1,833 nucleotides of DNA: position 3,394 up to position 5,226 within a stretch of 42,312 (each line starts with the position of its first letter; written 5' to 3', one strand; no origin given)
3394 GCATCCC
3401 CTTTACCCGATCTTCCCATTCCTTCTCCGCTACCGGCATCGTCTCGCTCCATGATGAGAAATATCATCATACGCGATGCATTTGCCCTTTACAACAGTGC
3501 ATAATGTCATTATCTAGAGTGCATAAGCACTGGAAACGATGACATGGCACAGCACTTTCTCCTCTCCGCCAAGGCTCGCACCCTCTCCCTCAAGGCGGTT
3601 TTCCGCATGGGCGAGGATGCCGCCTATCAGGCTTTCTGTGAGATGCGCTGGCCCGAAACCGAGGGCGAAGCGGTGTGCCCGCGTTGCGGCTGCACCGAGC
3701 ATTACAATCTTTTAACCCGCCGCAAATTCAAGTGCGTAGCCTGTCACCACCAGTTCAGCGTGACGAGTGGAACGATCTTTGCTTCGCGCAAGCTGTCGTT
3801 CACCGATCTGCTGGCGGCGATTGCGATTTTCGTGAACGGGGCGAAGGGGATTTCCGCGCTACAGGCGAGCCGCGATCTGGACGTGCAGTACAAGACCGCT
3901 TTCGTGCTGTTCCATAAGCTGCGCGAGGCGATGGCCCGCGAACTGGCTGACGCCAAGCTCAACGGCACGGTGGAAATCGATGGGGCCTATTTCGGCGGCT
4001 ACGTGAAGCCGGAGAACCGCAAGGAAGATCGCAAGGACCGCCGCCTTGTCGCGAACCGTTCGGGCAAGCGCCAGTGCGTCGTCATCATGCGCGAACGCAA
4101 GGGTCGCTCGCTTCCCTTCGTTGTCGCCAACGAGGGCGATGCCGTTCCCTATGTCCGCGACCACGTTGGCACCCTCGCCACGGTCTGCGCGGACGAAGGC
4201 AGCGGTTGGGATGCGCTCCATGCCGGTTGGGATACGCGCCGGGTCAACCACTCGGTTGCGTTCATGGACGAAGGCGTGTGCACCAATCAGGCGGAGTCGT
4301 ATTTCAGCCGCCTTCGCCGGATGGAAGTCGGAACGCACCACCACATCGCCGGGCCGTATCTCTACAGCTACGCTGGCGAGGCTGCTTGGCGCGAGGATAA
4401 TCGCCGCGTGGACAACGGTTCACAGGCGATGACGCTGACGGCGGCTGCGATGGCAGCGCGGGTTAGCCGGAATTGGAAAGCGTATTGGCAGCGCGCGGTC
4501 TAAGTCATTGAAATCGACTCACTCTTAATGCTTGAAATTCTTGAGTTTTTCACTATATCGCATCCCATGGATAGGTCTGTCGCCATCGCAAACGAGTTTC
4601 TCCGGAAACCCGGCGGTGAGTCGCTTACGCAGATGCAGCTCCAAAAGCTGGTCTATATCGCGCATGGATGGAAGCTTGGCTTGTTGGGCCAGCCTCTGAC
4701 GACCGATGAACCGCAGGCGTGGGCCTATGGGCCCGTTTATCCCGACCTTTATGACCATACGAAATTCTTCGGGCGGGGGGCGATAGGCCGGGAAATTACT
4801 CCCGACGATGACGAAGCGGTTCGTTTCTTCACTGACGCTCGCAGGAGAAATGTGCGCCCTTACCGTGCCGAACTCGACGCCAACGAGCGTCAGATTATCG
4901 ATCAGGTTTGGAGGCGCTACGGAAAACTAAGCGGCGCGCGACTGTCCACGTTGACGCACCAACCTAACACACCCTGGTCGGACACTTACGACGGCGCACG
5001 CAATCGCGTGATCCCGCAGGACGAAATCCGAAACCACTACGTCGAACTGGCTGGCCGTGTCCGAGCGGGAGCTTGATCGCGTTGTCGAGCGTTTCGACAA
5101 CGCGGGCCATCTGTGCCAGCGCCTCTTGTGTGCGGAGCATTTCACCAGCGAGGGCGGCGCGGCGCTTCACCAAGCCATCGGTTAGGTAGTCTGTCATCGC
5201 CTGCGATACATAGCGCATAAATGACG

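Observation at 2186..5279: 3.07-kb IS1595-family transposon with passenger genes inserted in the phage accessory arm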

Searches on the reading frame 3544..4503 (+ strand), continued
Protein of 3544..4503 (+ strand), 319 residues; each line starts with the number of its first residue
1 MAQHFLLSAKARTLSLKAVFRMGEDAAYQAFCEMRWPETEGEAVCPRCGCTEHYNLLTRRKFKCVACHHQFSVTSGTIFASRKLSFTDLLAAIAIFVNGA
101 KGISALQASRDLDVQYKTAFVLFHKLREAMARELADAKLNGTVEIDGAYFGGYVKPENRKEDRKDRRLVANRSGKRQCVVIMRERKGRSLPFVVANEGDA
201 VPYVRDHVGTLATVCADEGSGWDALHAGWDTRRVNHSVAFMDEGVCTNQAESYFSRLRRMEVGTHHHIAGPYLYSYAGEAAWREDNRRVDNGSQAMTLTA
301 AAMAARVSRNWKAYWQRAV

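Call 75: search_dna_similar(query=window:3544-4503:+, collection=plasmids, mode=protein, max_rows=60, max_evalue=1e-24)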
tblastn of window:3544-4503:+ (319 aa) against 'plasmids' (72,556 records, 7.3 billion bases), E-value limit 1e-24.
Records with a match: 26; places in all: 32; records where one place covers at least 80% of the query: 16.
Best place of each record, by identity: 60-80% 2; <60% 24.
By first word of the organism name: Paracoccus 3; Rhodovastum 3; Methylobacterium 2; Skermanella 2; Ensifer 2; Agrobacterium 2; Mesorhizobium 2; Limimaricola 1; Tritonibacter 1; Microvirga 1; and 7 more.
By predicted mobility (MOB-suite, as given by PLSDB): non-mobilizable 14; mobilizable 7; conjugative 5.
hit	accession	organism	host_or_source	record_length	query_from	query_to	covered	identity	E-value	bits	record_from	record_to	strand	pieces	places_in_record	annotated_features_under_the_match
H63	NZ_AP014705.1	Methylobacterium aquaticum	-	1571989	1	317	99%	60.4%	1e-120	388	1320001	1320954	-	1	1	none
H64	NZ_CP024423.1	Paracoccus yeei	Homo sapiens,single cell,skin swab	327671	1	317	99%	59.2%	2e-87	348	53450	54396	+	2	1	hypothetical protein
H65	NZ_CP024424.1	Paracoccus yeei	Homo sapiens,single cell,skin swab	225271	1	317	99%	59.2%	2e-87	348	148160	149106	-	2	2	hypothetical protein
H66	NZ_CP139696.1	Limimaricola variabilis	Bacterial Culture,hydrothermal vent ...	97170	1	317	99%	58.4%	3e-109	355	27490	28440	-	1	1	IS1595 family transposase | hypothetical protein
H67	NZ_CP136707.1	Tritonibacter scottomollicae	Macrocystis pyrifera gametophyte,Whole ...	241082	1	292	92%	59.9%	3e-101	333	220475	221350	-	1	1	IS1595 family transposase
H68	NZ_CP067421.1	Skermanella sp. TT6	Homo sapiens,single cell,skin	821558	1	318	100%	53.6%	2e-103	339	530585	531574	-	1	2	IS1595 family transposase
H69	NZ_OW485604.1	Rhodovastum atsumiense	-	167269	1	318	100%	52.8%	3e-95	315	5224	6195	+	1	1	IS1595 family transposase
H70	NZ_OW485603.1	Rhodovastum atsumiense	-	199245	1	318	100%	52.8%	3e-95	315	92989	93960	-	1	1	IS1595 family transposase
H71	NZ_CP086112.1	Skermanella rosea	single cell,hydrocarbon-contaminated ...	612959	1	318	100%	52.1%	6e-99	326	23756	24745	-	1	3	IS1595 family transposase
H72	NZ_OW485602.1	Rhodovastum atsumiense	-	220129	1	318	100%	51.5%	2e-96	318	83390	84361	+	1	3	IS1595 family transposase | hypothetical protein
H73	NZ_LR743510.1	Methylobacterium bullatum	-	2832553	71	317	77%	58.5%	1e-84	285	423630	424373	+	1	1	none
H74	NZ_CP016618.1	Microvirga ossetica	Vicia alpestris,cell culture,nodules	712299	1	316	99%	45.5%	4e-71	246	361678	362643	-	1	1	IS1595 family transposase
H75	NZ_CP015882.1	Ensifer adhaerens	silty clay loam soil (pH 6.1)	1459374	2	316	99%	44.7%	7e-73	251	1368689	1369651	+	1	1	none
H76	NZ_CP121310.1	Ensifer adhaerens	bacterial colony,soil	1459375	2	316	99%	44.7%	7e-73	251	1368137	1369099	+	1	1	none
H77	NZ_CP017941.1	Phyllobacterium zundukense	Oxytropis triphylla,cell culture,root ...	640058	2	316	99%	42.9%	4e-69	240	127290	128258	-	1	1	IS1595 family transposase | transposase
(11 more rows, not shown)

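Call 76: get_annotated_region(hit=H69, flank=5000)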
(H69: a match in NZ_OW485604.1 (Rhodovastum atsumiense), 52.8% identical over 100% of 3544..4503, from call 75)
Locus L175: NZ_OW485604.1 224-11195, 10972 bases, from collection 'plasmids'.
description: Rhodovastum atsumiense strain G2-11 plasmid RHOApc
organism: Rhodovastum atsumiense (NCBI taxid 504468)
taxonomy: Bacteria; Pseudomonadota; Alphaproteobacteria; Rhodospirillales; Acetobacteraceae; Rhodovastum; Rhodovastum atsumiense
host: -; source: -; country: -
typing (MOB-suite, as given by PLSDB): non-mobilizable
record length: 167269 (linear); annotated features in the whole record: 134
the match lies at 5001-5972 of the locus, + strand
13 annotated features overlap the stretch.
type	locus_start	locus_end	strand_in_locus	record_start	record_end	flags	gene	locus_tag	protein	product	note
CDS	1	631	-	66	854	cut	-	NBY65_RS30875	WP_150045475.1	ATP-binding cassette domain-containing protein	-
CDS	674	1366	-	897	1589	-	-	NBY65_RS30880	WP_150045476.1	ABC transporter permease subunit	GO:0015837 - amine transport [Evidence IEA]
CDS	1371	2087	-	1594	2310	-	-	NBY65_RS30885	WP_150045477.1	ABC transporter permease subunit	GO:0015837 - amine transport [Evidence IEA]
CDS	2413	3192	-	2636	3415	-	-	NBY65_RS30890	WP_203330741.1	transporter substrate-binding domain-containing protein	-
CDS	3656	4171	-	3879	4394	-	-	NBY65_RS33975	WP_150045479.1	transposase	-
CDS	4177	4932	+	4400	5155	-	-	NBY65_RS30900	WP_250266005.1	transposase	-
CDS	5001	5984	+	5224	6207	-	-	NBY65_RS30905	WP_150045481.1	IS1595 family transposase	-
CDS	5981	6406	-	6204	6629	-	-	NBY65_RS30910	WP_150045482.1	hypothetical protein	-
CDS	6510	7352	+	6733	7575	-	-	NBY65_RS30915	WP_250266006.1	transposase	-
CDS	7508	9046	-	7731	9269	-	-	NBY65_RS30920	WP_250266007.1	Fic family protein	-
CDS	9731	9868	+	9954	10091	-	-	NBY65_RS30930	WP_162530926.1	hypothetical protein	-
CDS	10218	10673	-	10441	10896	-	-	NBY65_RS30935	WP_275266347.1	winged helix-turn-helix domain-containing protein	-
CDS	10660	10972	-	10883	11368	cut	-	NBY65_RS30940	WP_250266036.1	IS5 family transposase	-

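Call 77: get_annotated_region(hit=H70, flank=5000)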
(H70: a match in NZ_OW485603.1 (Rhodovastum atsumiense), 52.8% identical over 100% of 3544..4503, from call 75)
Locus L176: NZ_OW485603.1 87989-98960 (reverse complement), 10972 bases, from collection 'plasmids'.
description: Rhodovastum atsumiense strain G2-11 plasmid RHOApb
organism: Rhodovastum atsumiense (NCBI taxid 504468)
taxonomy: Bacteria; Pseudomonadota; Alphaproteobacteria; Rhodospirillales; Acetobacteraceae; Rhodovastum; Rhodovastum atsumiense
host: -; source: -; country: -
typing (MOB-suite, as given by PLSDB): non-mobilizable
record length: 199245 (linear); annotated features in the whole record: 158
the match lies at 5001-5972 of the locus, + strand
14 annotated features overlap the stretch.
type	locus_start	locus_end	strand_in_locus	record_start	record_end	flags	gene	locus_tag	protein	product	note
CDS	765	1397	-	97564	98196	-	-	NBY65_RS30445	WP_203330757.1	UPF0149 family protein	-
CDS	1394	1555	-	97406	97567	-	-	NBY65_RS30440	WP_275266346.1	transposase domain-containing protein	-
CDS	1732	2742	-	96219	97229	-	-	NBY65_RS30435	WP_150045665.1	tyrosine-type recombinase/integrase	GO:0015074 - DNA integration [Evidence IEA]; GO:0006310 - DNA recombination [Evidence IEA]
CDS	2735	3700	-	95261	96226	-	-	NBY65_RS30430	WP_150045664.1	tyrosine-type recombinase/integrase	GO:0015074 - DNA integration [Evidence IEA]; GO:0006310 - DNA recombination [Evidence IEA]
CDS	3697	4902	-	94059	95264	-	-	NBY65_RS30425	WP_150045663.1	tyrosine-type recombinase/integrase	GO:0015074 - DNA integration [Evidence IEA]; GO:0006310 - DNA recombination [Evidence IEA]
CDS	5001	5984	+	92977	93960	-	-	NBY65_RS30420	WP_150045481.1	IS1595 family transposase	-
CDS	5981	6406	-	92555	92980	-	-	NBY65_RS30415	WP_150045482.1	hypothetical protein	-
CDS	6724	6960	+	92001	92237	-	-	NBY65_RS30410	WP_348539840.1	transposase domain-containing protein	-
CDS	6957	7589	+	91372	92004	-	-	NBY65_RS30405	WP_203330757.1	UPF0149 family protein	-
CDS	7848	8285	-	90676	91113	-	-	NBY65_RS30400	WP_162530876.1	transposase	GO:0006313 - DNA transposition [Evidence IEA]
CDS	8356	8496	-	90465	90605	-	-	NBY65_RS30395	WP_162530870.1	hypothetical protein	-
CDS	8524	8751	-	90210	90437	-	-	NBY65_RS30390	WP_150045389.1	hypothetical protein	-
CDS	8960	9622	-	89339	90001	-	-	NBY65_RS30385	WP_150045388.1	class I SAM-dependent methyltransferase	-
CDS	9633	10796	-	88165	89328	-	-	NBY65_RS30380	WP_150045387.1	peptidoglycan bridge formation glycyltransferase FemA/FemB family protein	GO:0044038 - cell wall macromolecule biosynthetic process [Evidence IEA]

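Call 82: search_protein_families(library=pfam, proteins=[L006:6951-7370:-, L006:7229-7735:-, L006:7716-8054:-, L009:6954-7235:-, L009:7245-7499:-], max_evalue=0.01)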
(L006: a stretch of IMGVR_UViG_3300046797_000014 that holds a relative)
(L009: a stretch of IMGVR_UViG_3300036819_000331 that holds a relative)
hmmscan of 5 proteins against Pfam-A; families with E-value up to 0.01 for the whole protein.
L006:6951-7370:- (139 aa): 0 families

L006:7229-7735:- (168 aa): 0 families

L006:7716-8054:- (112 aa): 0 families

L009:6954-7235:- (93 aa): 1 family
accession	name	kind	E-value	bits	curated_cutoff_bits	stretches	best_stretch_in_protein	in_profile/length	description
PF07927.17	HicA_toxin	-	0.00024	21.6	27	1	7-42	2-37/58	HicA toxin of bacterial toxin-antitoxin,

L009:7245-7499:- (84 aa): 0 families

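Call 83: search_protein_families(library=pfam, proteins=[L013:7136-7513:+, L010:3981-4547:-, L023:6954-7430:+, L019:7403-7948:+], max_evalue=0.01)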
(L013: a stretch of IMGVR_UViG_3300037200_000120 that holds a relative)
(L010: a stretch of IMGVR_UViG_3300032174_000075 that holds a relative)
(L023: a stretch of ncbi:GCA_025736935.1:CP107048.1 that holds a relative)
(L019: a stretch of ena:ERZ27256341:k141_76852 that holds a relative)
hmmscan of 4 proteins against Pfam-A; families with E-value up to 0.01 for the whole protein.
L013:7136-7513:+ (125 aa): 0 families

L010:3981-4547:- (188 aa): 0 families

L023:6954-7430:+ (158 aa): 0 families

L019:7403-7948:+ (181 aa): 1 family
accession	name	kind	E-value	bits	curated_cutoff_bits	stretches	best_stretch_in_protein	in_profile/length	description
PF13508.13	Acetyltransf_7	-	0.0015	19.3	27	1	68-153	7-83/84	Acetyltransferase (GNAT) domain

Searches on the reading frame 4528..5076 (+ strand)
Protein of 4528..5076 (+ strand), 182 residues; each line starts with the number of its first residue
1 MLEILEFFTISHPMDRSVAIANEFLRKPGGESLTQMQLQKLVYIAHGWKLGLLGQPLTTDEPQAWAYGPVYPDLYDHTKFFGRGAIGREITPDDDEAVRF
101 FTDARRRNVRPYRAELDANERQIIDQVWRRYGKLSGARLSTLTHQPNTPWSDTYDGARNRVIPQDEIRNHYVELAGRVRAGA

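Call 6: search_protein_families(library=pfam, proteins=[window:4528-5076:+], max_evalue=0.01)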
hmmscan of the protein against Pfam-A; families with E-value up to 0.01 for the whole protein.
window:4528-5076:+ (182 aa): 1 family
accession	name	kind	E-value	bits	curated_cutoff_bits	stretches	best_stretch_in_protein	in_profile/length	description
PF13274.11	SocA_Panacea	-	2.5e-23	83.6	25.7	1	38-150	1-112/113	Antitoxin SocA-like, Panacea domain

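Call 51: search_protein_families(library=padloc, proteins=[window:4528-5076:+], max_evalue=0.01)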
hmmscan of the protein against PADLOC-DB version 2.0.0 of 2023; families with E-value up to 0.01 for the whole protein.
window:4528-5076:+ (182 aa): 0 families

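Call 52: search_protein_families(library=ncbifam, proteins=[window:4528-5076:+], max_evalue=0.01)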
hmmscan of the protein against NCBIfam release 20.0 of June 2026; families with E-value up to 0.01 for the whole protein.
window:4528-5076:+ (182 aa): 1 family
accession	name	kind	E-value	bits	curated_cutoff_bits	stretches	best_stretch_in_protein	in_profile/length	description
NF047745.1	SocA_antitoxin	equivalog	2e-22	79.7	190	1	19-162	5-141/176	type VI toxin-antitoxin system SocA family antitoxin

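Call 79: find_related_loci(query=window:4528-5076:+, collection=viral_contigs, flank=4000)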
Query window:4528-5076:+ (182 aa) in viral_contigs; peptide patterns used: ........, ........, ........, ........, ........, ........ (x = any residue, [..] = any of these).
5 stretches matched a pattern; 1 encode a relative of the query (tblastn E <= 1e-3); 1 distinct loci.
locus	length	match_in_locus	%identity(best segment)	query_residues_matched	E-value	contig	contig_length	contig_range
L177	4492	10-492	52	16-174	9e-51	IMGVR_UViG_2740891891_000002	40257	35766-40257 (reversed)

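Call 83: search_protein_families(library=pfam, proteins=[L177:500-952:+], max_evalue=0.01)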
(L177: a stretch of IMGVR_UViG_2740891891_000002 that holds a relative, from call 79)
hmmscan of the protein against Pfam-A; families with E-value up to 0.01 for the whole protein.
L177:500-952:+ (150 aa): 0 families
